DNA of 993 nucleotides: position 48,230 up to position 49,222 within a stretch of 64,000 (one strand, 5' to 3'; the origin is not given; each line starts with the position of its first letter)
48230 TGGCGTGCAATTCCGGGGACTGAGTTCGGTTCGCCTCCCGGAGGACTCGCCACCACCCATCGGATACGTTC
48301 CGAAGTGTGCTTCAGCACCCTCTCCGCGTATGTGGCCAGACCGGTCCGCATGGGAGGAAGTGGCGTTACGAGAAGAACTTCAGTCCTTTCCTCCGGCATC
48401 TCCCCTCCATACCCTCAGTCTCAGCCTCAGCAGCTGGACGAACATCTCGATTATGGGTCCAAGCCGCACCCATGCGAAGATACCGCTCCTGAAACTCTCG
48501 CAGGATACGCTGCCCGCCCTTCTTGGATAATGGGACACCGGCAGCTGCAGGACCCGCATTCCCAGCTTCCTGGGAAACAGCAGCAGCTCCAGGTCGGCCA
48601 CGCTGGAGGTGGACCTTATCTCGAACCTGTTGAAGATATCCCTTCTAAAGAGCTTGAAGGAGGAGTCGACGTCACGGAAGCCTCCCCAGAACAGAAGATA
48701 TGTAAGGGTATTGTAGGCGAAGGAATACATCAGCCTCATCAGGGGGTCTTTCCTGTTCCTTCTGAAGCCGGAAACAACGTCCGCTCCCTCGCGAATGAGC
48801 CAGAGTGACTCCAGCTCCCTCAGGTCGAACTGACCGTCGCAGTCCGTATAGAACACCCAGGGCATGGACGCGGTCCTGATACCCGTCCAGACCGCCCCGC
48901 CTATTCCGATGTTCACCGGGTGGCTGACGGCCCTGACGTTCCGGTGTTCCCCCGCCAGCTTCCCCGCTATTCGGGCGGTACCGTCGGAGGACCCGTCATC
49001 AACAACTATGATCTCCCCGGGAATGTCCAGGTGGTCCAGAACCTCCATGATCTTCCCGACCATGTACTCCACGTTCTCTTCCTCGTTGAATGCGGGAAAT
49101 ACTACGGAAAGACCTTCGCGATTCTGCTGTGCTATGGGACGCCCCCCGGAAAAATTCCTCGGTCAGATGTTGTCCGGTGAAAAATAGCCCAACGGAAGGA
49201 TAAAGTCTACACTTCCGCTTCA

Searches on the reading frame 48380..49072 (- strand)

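Call 14: search_protein_families(library=pfam, proteins=[window:48380-49072:-], max_evalue=0.1)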
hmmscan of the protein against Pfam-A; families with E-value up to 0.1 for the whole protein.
window:48380-49072:- (230 aa): 2 families
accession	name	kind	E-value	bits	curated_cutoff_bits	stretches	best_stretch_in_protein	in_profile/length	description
PF00535.33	Glycos_transf_2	-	1.4e-17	64.5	23.3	1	20-148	29-165/168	Glycosyl transferase family 2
PF13704.12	Glyco_tranf_2_4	-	0.016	16.1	27.5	1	19-79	20-81/98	Glycosyl transferase family 2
